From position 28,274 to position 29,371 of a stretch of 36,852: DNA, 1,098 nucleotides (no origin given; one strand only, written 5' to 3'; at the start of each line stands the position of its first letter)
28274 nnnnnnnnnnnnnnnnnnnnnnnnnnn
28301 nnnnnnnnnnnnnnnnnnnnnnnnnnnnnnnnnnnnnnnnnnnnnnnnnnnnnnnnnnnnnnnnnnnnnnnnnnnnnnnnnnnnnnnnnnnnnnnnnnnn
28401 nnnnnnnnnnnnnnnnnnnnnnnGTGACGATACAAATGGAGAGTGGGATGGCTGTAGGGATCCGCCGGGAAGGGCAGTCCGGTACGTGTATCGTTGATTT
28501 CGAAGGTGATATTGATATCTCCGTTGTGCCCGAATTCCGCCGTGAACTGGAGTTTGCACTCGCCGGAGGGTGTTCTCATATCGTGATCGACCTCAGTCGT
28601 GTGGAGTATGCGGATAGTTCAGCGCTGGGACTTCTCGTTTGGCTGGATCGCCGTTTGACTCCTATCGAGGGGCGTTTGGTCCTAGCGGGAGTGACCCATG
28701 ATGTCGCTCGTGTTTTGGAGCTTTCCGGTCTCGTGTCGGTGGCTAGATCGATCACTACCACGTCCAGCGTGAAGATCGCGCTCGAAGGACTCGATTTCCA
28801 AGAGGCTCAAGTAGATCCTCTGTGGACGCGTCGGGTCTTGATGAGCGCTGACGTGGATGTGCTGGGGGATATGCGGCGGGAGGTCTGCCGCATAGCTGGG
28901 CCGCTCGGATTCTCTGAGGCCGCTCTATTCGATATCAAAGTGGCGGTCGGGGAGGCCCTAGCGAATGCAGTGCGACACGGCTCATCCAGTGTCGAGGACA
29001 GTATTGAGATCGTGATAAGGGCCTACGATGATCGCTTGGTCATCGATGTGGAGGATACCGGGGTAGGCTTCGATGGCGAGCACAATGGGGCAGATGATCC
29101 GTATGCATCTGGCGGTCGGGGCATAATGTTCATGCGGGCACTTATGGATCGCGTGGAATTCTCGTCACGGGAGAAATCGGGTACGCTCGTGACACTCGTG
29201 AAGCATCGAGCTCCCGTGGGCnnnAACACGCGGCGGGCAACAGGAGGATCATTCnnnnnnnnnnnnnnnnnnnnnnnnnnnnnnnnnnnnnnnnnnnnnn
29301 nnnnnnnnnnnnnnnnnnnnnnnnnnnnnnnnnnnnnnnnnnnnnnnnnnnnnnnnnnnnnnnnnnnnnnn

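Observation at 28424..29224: Anti-sigma antagonist (STAS) and anti-sigma kinase (RsbW-type) fused in one polypeptide, with no sigma factor partner in view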

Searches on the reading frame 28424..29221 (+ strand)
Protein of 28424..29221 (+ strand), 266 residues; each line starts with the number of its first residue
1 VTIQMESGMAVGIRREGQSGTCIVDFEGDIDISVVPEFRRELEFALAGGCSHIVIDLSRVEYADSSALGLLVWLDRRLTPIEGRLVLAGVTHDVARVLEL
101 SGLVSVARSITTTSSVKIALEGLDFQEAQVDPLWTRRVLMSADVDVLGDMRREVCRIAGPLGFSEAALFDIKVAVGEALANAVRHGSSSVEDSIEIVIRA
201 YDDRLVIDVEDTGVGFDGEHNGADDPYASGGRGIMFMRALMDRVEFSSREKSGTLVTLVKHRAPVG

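Call 3: search_protein_families(library=pfam, proteins=[window:28424-29221:+], max_evalue=0.01)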
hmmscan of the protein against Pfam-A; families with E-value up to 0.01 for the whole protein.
window:28424-29221:+ (266 aa): 4 families
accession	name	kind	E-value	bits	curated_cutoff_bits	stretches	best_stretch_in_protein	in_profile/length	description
PF13581.12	HATPase_c_2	-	8.1e-23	81.2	27.4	1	141-260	2-127/127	Histidine kinase-like ATPase domain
PF01740.26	STAS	-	2.3e-18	66.4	22.6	1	16-107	5-97/106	STAS domain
PF13466.11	STAS_2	-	2.1e-17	63.5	29.2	1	26-103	3-79/80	STAS domain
PF02518.31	HATPase_c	-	3.8e-09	37.4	26.4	1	172-259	7-106/111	Histidine kinase-, DNA gyrase B-, and HSP90-like ATPase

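Call 6: search_protein_families(library=ncbifam, proteins=[window:28424-29221:+], max_evalue=0.001)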
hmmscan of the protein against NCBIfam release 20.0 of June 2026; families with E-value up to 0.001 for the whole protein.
window:28424-29221:+ (266 aa): 9 families
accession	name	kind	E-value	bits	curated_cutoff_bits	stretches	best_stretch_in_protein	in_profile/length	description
TIGR00377.1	ant_ant_sig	superfamily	1.5e-19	69.8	53.45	1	9-109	1-102/108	anti-sigma factor antagonist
NF041045.1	RsbA_anti_sig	subfamily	1.7e-16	60.3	210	1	138-258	182-300/303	anti-sigma factor RsbA family regulatory protein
NF003144.0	PRK04069.1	equivalog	4.7e-16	58.6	145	1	145-261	17-142/161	anti-sigma B factor RsbW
TIGR01925.2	spIIAB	equivalog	1.5e-15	57.3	135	1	151-261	18-135/137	anti-sigma F factor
TIGR02886.1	spore_II_AA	equivalog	1.2e-13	51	114.75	1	18-111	6-100/106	anti-sigma F factor antagonist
TIGR01924.1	rsbW_low_gc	equivalog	2.7e-12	46.4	155.05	1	142-260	14-141/159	anti-sigma B factor RsbW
NF008184.0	PRK10935.1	equivalog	1.1e-05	24.3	553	1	175-259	476-556/565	nitrate/nitrite two-component system sensor histidine kinase NarQ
NF045506.1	antisigant_RssC_Pseudo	equivalog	1.6e-05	24.8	250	1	16-132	9-127/159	anti-sigma factor antagonist RssC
NF033618.0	mlaB_1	equivalog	0.00025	21.4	90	0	27-103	15-88/94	lipid asymmetry maintenance protein MlaB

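Call 10: find_homologous_proteins(query=window:28424-29221:+)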
Query window:28424-29221:+ (266 aa): 815 proteins with E <= 0.001 among 3414 candidates; the best 120 are listed.
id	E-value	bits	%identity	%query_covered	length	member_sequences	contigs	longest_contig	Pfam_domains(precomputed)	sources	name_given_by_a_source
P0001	2.1e-160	550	100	97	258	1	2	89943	PF01740.27,PF13581.13,PF02518.32,PF13466.13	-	-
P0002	1.1e-121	423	74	100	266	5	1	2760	PF01740.27,PF13581.13,PF02518.32,PF13466.13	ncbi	-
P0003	1.7e-116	406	74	97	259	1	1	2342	PF01740.27,PF13581.13,PF02518.32,PF13466.13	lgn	-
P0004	1.4e-89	318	59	98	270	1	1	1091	PF01740.27,PF13581.13,PF02518.32,PF13466.13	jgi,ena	-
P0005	1.8e-88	315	59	96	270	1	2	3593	PF01740.27,PF13581.13,PF02518.32,PF13466.13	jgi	jgi:anti-anti-sigma factor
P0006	3.7e-88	314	59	94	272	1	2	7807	PF01740.27,PF13581.13,PF02518.32,PF13466.13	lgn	-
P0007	5.4e-88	313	59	97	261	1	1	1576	PF01740.27,PF13581.13,PF02518.32,PF13466.13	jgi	jgi:anti-anti-sigma factor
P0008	1.1e-87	312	60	96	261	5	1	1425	PF01740.27,PF13581.13,PF02518.32,PF13466.13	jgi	-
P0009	1.1e-87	312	58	95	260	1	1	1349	PF01740.27,PF13581.13,PF02518.32,PF13466.13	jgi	jgi:anti-anti-sigma factor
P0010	1.4e-87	312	57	100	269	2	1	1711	PF01740.27,PF13581.13,PF02518.32,PF13466.13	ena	-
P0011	2.5e-87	311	60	94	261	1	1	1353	PF01740.27,PF13581.13,PF02518.32,PF13466.13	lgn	-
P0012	4.1e-87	310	60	94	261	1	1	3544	PF01740.27,PF13581.13,PF02518.32,PF13466.13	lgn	-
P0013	4.5e-87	310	60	91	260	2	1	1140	PF01740.27,PF13581.13,PF02518.32,PF13466.13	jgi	-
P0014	5.1e-87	310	59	94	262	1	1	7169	PF01740.27,PF13581.13,PF02518.32,PF13466.13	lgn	-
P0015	6.5e-87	309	59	94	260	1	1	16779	PF01740.27,PF13581.13,PF02518.32,PF13466.13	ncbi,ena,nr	ncbi:MAG TPA: anti-sigma factor antagonist [Coriobacteriia bacterium]|nr:anti-sigma factor antagonis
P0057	3.9e-84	300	60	91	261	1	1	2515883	PF01740.27,PF13581.13,PF02518.32,PF13466.13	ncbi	-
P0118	3.8e-81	291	55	92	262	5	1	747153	PF01740.27,PF13581.13,PF02518.32,PF13466.13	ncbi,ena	-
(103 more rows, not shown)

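Call 11: find_encoding_contigs(protein=P0057, flank=10000, max_places=2)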
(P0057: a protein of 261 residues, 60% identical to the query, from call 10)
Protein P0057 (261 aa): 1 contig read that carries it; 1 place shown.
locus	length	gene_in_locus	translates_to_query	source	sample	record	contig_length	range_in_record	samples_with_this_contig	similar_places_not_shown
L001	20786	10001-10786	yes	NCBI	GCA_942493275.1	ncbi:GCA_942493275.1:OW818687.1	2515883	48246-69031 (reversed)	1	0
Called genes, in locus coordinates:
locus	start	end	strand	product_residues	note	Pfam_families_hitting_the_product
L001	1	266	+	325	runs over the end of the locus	PF00892:EamA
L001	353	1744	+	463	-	PF00309:Sigma54_AID, PF04963:Sigma54_CBD, PF04552:Sigma54_DBD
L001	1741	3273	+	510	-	PF13581:HATPase_c_2 (faint), PF00989:PAS, PF08448:PAS_4, PF13426:PAS_9, PF00512:HisKA, PF02518:HATPase_c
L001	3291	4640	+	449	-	PF00072:Response_reg, PF00158:Sigma54_activat, PF14532:Sigma54_activ_2, PF07728:AAA_5, PF25601:AAA_lid_14, PF02954:HTH_8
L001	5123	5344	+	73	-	PF00403:HMA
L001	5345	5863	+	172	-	PF13473:Cupredoxin_1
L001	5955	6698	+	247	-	PF02683:DsbD_TM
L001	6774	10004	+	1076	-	PF00672:HAMP, PF01590:GAF, PF13185:GAF_2, PF13492:GAF_3, PF01590:GAF, PF13185:GAF_2, PF13492:GAF_3, PF07228:SpoIIE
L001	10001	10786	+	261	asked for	PF01740:STAS, PF13466:STAS_2, PF13581:HATPase_c_2, PF02518:HATPase_c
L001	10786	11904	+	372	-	PF06925:MGDG_synth, PF02350:Epimerase_2, PF00534:Glycos_transf_1, PF04101:Glyco_tran_28_C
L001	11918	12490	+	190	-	PF14512:TM1586_NiRdase (faint), PF00881:Nitroreductase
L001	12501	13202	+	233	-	PF00702:Hydrolase, PF13419:HAD_2, PF13242:Hydrolase_like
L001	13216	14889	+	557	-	PF01663:Phosphodiest, PF00884:Sulfatase, PF01676:Metalloenzyme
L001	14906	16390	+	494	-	PF20695:UbiD_N, PF01977:UbiD, PF20696:UbiD_C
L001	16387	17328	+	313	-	PF01040:UbiA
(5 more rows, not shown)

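Call 12: find_encoding_contigs(protein=P0118, flank=10000, max_places=2)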
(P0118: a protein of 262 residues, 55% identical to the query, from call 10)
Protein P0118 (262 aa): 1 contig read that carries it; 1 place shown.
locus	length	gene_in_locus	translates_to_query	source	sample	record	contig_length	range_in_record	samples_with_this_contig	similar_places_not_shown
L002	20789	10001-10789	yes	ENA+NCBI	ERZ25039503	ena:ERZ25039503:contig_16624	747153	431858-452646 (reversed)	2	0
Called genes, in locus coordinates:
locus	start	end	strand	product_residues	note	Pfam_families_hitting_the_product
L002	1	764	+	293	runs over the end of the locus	PF00892:EamA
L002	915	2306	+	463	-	PF00309:Sigma54_AID, PF04963:Sigma54_CBD, PF04552:Sigma54_DBD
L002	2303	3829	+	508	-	PF00989:PAS, PF08448:PAS_4, PF13426:PAS_9, PF00512:HisKA, PF02518:HATPase_c, PF13581:HATPase_c_2 (weak)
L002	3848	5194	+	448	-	PF00072:Response_reg, PF00158:Sigma54_activat, PF14532:Sigma54_activ_2, PF07728:AAA_5, PF25601:AAA_lid_14, PF02954:HTH_8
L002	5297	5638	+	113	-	PF13240:Zn_Ribbon_1 (weak)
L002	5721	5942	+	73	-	PF00403:HMA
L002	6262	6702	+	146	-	PF02683:DsbD_TM (weak), PF13386:DsbD_2 (weak)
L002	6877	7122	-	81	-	-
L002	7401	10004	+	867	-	PF00672:HAMP, PF01590:GAF (weak), PF13185:GAF_2, PF13492:GAF_3 (weak), PF01590:GAF, PF13185:GAF_2, PF13492:GAF_3, PF07228:SpoIIE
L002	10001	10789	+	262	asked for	PF01740:STAS, PF13466:STAS_2, PF13581:HATPase_c_2, PF02518:HATPase_c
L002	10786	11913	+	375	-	PF06925:MGDG_synth, PF02350:Epimerase_2 (weak), PF00534:Glycos_transf_1 (weak), PF04101:Glyco_tran_28_C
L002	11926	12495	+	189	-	PF00881:Nitroreductase, PF14512:TM1586_NiRdase (weak)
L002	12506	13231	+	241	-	PF00702:Hydrolase, PF13419:HAD_2, PF13242:Hydrolase_like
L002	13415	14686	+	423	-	PF00884:Sulfatase, PF01663:Phosphodiest, PF01676:Metalloenzyme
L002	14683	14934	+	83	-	-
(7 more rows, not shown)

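Call 13: find_encoding_contigs(protein=P0001, flank=10000, max_places=3)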
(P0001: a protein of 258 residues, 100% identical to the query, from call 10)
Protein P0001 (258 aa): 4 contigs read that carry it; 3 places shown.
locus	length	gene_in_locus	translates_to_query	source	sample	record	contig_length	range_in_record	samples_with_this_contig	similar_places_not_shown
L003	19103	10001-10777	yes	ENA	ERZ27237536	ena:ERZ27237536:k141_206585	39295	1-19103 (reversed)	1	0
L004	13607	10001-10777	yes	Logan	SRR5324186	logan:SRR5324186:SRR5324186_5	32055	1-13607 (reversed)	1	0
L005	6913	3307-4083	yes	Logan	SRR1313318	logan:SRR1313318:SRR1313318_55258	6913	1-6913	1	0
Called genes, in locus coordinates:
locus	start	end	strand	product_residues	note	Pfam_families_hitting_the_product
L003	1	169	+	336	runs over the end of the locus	PF00892:EamA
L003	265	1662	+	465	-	PF00309:Sigma54_AID, PF04963:Sigma54_CBD, PF04552:Sigma54_DBD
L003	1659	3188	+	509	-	PF13493:DUF4118 (weak), PF00989:PAS, PF08448:PAS_4, PF13426:PAS_9, PF00512:HisKA, PF02518:HATPase_c, PF13581:HATPase_c_2 (faint)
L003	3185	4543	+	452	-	PF00072:Response_reg, PF00004:AAA (faint), PF00158:Sigma54_activat, PF14532:Sigma54_activ_2, PF07724:AAA_2 (weak), PF07728:AAA_5, PF25601:AAA_lid_14, PF02954:HTH_8 (weak), +1 more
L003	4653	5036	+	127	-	-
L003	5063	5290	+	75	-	PF00403:HMA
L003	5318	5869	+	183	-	PF13473:Cupredoxin_1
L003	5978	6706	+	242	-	PF02683:DsbD_TM, PF13386:DsbD_2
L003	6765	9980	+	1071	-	PF01590:GAF, PF13185:GAF_2, PF13492:GAF_3, PF01590:GAF, PF13185:GAF_2, PF13492:GAF_3, PF07228:SpoIIE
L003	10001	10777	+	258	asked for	PF01740:STAS, PF13466:STAS_2, PF13581:HATPase_c_2, PF02518:HATPase_c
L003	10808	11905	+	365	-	PF06925:MGDG_synth, PF02350:Epimerase_2 (weak), PF04101:Glyco_tran_28_C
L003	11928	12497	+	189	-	PF14512:TM1586_NiRdase (faint), PF00881:Nitroreductase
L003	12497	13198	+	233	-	PF00702:Hydrolase, PF13419:HAD_2, PF13242:Hydrolase_like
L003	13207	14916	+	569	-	PF01663:Phosphodiest, PF01676:Metalloenzyme, PF00884:Sulfatase (weak)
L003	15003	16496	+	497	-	PF20695:UbiD_N, PF01977:UbiD, PF20696:UbiD_C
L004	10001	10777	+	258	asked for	PF01740:STAS, PF13466:STAS_2, PF13581:HATPase_c_2, PF02518:HATPase_c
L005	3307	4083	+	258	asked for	PF01740:STAS, PF13466:STAS_2, PF13581:HATPase_c_2, PF02518:HATPase_c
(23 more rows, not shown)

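Call 14: search_solved_structures(query=window:28424-29221:+, max_evalue=0.001, show_alignments=5)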
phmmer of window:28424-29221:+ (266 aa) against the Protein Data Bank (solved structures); distinct sequences matched with E-value up to 0.001: 13.
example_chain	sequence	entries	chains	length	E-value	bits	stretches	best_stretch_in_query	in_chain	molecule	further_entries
6m36_A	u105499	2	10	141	2.3e-09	40.6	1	142-261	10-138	Serine-protein kinase RsbW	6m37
1th8_B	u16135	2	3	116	4.2e-08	36.5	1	11-109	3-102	Anti-sigma F factor antagonist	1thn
1tid_B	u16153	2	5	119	5.2e-08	36.2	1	8-109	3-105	Anti-sigma F factor antagonist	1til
1sbo_A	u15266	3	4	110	1.9e-06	31.1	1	18-109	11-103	Putative anti-sigma factor antagonist TM1442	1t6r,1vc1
1h4y_A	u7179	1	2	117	7e-06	29.2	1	21-105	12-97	ANTI-SIGMA F FACTOR ANTAGONIST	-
1auz_A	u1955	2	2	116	9.4e-06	28.8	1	20-109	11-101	SPOIIAA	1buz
1h4x_A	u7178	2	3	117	1.8e-05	27.9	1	21-105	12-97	ANTI-SIGMA F FACTOR ANTAGONIST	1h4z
3zxo_A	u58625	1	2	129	4.2e-05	26.7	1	152-223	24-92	REDOX SENSOR HISTIDINE KINASE RESPONSE REGULATOR DEVS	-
8sbm_A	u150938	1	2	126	6.6e-05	26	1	152-223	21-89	GAF domain-containing protein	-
1til_A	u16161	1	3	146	0.00021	24.4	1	165-262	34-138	Anti-sigma F factor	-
4hyl_A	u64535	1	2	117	0.00021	24.4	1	18-105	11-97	Stage II sporulation protein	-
1th8_A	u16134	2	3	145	0.00022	24.3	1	165-261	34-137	Anti-sigma F factor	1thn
1l0o_A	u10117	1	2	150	0.00023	24.2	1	165-262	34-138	Anti-sigma F factor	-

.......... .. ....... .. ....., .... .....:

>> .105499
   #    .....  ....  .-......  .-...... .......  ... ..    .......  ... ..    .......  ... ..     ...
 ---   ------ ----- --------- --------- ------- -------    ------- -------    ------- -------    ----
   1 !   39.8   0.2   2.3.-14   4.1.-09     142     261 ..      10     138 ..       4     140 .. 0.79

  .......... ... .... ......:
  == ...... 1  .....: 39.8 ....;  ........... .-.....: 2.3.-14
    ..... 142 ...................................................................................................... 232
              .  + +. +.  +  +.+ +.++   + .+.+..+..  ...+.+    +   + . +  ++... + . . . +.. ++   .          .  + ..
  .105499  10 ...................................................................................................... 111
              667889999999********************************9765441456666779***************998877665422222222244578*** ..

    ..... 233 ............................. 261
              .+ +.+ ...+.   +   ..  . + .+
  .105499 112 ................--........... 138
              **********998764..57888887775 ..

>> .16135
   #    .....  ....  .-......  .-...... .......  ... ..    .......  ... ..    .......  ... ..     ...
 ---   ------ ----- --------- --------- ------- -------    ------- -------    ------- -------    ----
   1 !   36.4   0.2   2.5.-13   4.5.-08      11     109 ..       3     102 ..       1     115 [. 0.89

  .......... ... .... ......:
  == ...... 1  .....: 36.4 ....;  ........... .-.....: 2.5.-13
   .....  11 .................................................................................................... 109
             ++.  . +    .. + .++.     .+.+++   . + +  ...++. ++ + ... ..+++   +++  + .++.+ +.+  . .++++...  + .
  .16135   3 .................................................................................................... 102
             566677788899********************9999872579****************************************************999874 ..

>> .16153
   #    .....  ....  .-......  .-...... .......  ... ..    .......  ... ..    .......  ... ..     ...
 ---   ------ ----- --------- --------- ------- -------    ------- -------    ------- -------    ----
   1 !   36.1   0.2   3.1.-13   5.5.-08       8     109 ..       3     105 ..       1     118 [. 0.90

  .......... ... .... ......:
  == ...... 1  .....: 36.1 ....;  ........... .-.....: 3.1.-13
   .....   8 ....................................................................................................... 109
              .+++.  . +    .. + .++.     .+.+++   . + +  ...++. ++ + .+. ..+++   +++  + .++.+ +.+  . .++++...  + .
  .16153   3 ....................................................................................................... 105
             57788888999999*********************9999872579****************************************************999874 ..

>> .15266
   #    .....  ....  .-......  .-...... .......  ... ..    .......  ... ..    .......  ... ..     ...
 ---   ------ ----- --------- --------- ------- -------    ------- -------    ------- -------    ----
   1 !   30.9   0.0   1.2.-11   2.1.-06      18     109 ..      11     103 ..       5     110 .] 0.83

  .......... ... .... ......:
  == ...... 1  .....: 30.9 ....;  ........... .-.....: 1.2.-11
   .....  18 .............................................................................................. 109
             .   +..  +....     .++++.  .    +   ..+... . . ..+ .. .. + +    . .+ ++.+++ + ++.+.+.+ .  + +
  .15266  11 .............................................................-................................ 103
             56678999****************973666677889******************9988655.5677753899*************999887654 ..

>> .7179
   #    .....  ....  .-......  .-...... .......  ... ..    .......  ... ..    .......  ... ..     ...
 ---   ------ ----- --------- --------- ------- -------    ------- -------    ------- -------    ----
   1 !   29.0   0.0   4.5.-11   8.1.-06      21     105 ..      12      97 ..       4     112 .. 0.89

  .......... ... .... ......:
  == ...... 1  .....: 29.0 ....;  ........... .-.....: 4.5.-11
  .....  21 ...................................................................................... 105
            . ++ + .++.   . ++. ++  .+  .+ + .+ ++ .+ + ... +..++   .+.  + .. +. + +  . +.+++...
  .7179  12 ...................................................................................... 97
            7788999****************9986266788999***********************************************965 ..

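Call 20: find_related_loci(query=A1, collection=genome_contigs, flank=8000)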
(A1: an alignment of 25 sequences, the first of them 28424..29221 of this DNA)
Query A1 (266 aa) in genome_contigs; peptide patterns used: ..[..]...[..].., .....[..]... (x = any residue, [..] = any of these).
467 stretches matched a pattern; 308 encode a relative of the query (tblastn E <= 1e-3); the best 80 are kept; 80 distinct loci.
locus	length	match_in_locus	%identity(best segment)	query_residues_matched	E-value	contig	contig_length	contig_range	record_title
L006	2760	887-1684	73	1-266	2e-133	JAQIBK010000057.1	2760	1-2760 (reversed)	MAG: Actinomycetota bacterium isolate GH1 k119_99111, whole genome shotgun sequence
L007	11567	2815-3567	59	13-262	5e-91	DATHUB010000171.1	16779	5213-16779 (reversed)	MAG TPA_asm: Coriobacteriia bacterium isolate SMAG_U16095 k141_661657, whole genome shotgun sequence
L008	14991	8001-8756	58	13-263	3e-90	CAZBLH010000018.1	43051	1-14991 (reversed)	MAG TPA_asm: uncultured Eubacteriales bacterium isolate SRP268622_co1_142 genome assembly, contig: NODE_1615_length_4305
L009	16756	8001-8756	58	13-262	4e-89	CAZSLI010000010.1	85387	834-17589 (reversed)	MAG TPA_asm: uncultured Eubacteriales bacterium isolate binchicken_co152_201 genome assembly, contig: NODE_309_length_85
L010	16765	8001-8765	56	9-262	2e-88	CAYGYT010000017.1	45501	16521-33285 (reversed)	MAG TPA_asm: uncultured Eubacteriales bacterium isolate ERP119294_co1_304 genome assembly, contig: NODE_826_length_45501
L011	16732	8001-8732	59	21-263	3e-88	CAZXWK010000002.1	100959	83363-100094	MAG TPA_asm: uncultured Eubacteriales bacterium isolate binchicken_co152_220 genome assembly, contig: NODE_229_length_10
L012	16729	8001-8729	58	21-262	2e-88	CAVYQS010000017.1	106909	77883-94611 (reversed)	MAG: uncultured Actinomycetes bacterium isolate MFD04716.bin.1.58 genome assembly, contig: contig_8084, whole genome sho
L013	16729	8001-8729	60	21-262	2e-88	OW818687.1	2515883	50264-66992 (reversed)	metagenome genome assembly, chromosome: 1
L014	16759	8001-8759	57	10-262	2e-88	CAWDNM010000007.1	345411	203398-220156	MAG: uncultured Coriobacteriia bacterium isolate MFD04716.bin.2.226 genome assembly, contig: contig_35428, whole genome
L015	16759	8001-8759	58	10-262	1e-87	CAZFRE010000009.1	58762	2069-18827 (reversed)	MAG TPA_asm: uncultured Eubacteriales bacterium isolate binchicken_co269_259 genome assembly, contig: NODE_456_length_58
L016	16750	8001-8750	57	15-263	9e-88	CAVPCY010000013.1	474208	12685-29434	MAG: uncultured Actinomycetes bacterium isolate MFD00032.bin.2.33 genome assembly, contig: contig_22895, whole genome sh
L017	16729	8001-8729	58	22-263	3e-87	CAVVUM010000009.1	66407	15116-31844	MAG: uncultured Coriobacteriia bacterium isolate MFD02979.bin.2.149 genome assembly, contig: contig_60064, whole genome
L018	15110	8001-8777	59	9-266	6e-87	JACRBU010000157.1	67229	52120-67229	MAG: Coriobacteriales bacterium isolate NC_groundwater_1628_Pr3_B-0.1um_67_11 SR-2_scaffold_141_3172418, whole genome sh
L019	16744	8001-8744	56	19-265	2e-86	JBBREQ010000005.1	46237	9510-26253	MAG: Coriobacteriia bacterium isolate Co_metawrap_2508 Cmw_2508_k141_26933925_length_46237_cov_10.0000, whole genome sho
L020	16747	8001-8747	59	16-262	1e-86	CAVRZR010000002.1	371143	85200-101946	MAG: uncultured Actinomycetes bacterium isolate MFD05942.bin.2.130 genome assembly, contig: contig_43220, whole genome s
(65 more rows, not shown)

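Call 32: predict_structure(alignment_id=A2)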
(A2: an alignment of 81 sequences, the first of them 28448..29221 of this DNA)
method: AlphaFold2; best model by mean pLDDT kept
length: 258 residues; sequences in the alignment: 81
mean_pLDDT: 82.8   pTM: 0.55
mean pLDDT of the five models: 82.8, 82.6, 80.5, 80.0, 78.9
residues with pLDDT >= 90: 110; 70-90: 109; 50-70: 20; < 50: 19
segments of 3 or more residues with pLDDT < 50: 117-121, 211-222
pLDDT, mean of each block of 10 residues (from residue 1): 76 89 93 91 92 91 93 89 87 77 85 64 84 90 95 92 94 83 87 90 69 42 70 81 75 71
secondary structure, 60 per line:
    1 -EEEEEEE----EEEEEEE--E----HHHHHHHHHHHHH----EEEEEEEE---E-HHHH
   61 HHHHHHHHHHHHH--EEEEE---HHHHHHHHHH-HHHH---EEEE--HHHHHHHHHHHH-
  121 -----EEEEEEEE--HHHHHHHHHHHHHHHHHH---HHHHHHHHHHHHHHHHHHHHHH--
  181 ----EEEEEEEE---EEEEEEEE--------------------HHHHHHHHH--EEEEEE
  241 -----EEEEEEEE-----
elements in order: E2-8 E13-19 H27-39 E44-51 H57-73 E76-80 H84-93 H95-98 E102-105 H108-119 E126-133 H136-153 H157-178 E185-192 E196-203 H224-232 E235-240 E246-253

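Call 37: search_protein_representatives(protein=window:28424-29221:+)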
Query: 266 residues. Proteins with E-value up to 0.001 (for the whole library): 11228; up to 1e-10: 407; up to 1e-30: 15. The best 150 are listed.
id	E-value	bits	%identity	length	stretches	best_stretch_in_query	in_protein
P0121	4.2e-74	265.8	53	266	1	9-262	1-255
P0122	2.3e-58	214.3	45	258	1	10-261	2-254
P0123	6.0e-58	212.9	44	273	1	12-265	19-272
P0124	6.8e-58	212.7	42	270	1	13-263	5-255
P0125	1.8e-57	211.4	48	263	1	13-261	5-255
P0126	4.1e-47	177.4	50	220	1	19-182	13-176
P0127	2.0e-45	171.9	48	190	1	74-262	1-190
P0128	3.4e-43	164.6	37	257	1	20-261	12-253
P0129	4.4e-42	161.0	39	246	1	21-261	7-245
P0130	9.0e-42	159.9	56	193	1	16-157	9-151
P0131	3.4e-35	138.4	37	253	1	23-261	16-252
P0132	9.4e-35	136.9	53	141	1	131-266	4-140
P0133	4.7e-32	128.1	52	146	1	131-261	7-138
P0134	4.9e-32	128.1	51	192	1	19-138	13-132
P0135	1.2e-31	126.8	56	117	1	9-124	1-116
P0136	2.0e-30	122.8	36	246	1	23-261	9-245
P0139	1.8e-26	109.8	35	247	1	23-260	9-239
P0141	1.2e-25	107.2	32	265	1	23-262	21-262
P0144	8.3e-25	104.4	37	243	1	21-260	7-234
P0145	1.2e-24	103.9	35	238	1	23-260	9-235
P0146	2.0e-24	103.1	31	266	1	18-262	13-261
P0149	2.8e-24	102.6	34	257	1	21-266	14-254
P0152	1.7e-23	100.1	35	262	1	20-258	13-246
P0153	2.5e-23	99.5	32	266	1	28-262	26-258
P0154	4.2e-23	98.8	32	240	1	22-260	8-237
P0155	5.8e-23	98.3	32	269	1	22-261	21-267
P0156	7.1e-23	98.0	32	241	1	22-260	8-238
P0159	6.4e-22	94.9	34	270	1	26-263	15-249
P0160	1.1e-21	94.2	29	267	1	21-260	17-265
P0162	5.6e-21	91.8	34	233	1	30-260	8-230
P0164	1.2e-20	90.7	33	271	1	8-261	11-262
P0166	1.7e-20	90.3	29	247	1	16-260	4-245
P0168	1.9e-20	90.1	34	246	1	21-260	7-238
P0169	2.8e-20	89.6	30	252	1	23-261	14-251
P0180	2.7e-19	86.3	33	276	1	17-261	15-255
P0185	1.0e-18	84.4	31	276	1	23-260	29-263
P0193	5.9e-18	81.9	32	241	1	23-260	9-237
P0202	4.3e-17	79.1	28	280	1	23-264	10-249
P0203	5.2e-17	78.8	29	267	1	30-260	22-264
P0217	2.1e-16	76.9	29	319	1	26-259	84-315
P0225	6.7e-16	75.2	34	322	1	15-262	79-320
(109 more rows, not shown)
